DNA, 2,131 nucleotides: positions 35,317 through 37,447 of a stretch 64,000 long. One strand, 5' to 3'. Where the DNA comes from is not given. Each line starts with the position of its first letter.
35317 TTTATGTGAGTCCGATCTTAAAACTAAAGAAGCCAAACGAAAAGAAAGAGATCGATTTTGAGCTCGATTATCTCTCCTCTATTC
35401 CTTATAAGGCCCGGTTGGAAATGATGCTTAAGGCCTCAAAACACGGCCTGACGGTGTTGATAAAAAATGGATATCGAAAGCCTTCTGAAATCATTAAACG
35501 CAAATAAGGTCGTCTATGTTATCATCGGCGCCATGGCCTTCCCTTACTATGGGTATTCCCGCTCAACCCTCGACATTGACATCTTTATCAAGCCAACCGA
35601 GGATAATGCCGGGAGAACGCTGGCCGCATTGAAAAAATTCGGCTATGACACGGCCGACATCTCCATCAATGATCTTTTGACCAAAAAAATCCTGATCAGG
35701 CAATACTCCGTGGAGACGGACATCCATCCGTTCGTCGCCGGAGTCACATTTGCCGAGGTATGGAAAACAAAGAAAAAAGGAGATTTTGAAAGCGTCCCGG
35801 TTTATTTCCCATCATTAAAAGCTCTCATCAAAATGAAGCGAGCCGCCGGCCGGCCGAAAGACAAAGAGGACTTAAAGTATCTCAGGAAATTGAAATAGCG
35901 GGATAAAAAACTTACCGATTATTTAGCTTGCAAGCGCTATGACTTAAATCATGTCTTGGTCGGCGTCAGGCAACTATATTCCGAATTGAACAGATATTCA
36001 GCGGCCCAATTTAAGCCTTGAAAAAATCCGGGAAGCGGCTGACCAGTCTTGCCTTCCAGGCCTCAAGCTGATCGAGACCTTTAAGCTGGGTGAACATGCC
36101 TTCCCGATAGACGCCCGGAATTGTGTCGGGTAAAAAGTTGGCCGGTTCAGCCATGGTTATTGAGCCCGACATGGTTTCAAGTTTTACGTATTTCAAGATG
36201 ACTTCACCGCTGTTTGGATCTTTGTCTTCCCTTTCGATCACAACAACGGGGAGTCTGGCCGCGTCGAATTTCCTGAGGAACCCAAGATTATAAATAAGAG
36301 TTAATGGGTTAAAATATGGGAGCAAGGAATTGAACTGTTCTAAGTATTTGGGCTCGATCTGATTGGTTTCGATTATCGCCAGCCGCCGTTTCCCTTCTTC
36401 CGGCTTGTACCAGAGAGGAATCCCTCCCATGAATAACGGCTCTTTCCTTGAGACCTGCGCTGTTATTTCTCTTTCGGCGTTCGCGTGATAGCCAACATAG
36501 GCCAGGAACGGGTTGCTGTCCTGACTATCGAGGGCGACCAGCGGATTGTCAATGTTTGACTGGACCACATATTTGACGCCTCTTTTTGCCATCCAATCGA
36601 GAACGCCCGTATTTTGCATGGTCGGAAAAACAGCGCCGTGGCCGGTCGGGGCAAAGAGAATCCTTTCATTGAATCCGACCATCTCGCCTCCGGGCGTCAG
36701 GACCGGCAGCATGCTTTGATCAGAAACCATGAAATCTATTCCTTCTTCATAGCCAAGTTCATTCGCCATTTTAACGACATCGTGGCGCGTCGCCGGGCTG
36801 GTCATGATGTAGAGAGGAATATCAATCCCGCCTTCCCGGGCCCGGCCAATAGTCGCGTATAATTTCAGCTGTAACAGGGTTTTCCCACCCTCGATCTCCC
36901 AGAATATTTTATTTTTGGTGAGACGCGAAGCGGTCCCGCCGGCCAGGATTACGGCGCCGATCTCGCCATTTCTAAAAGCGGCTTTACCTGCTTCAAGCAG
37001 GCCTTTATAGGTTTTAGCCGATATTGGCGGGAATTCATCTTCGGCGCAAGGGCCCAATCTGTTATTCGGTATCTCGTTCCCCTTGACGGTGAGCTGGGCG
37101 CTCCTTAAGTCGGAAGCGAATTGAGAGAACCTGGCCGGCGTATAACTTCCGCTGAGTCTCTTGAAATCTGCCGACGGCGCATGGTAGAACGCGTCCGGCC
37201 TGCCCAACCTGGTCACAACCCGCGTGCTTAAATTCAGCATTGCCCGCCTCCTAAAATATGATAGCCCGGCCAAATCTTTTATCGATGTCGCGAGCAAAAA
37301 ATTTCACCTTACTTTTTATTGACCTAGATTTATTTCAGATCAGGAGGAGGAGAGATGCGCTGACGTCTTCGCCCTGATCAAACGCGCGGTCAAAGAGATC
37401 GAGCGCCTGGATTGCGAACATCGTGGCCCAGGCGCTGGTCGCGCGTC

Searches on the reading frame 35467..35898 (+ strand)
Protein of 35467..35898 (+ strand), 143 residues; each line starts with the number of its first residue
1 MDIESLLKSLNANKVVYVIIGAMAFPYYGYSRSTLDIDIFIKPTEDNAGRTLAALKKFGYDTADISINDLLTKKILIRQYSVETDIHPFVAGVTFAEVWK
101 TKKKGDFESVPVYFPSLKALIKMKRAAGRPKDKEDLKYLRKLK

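Call 74: search_protein_families(library=pfam, proteins=[window:35467-35898:+], max_evalue=0.01)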
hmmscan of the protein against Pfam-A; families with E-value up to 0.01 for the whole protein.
window:35467-35898:+ (143 aa): 2 families
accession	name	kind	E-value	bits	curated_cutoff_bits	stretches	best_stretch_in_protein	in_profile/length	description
PF19502.5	DUF6036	-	1.4e-06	28.7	23.6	1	11-137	16-116/164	Nucleotidyltransferase of unknown function (DUF6036)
PF09970.15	DUF2204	-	0.0043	17.1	20.3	1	2-141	4-146/181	Nucleotidyl transferase of unknown function (DUF2204)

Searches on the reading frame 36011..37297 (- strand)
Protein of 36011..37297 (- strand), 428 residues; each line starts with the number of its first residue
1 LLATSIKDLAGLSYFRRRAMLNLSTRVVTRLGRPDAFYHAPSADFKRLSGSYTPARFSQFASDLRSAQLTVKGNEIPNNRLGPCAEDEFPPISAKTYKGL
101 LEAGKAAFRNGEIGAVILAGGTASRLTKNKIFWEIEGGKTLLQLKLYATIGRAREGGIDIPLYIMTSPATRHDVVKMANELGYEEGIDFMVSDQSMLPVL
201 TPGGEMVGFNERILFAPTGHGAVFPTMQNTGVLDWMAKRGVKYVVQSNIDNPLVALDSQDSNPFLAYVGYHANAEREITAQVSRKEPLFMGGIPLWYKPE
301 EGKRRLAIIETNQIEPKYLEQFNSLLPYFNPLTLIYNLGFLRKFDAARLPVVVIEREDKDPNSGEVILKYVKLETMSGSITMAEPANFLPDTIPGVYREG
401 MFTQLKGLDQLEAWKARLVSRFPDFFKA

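Call 9: search_protein_families(library=pfam, proteins=[window:36011-37297:-], max_evalue=0.001)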
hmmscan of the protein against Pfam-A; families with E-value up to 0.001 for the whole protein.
window:36011-37297:- (428 aa): 1 family
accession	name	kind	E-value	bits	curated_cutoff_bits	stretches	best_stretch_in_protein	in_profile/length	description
PF01704.24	UDPGP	-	5.3e-21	75.2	22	1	74-379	19-314/413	UTP--glucose-1-phosphate uridylyltransferase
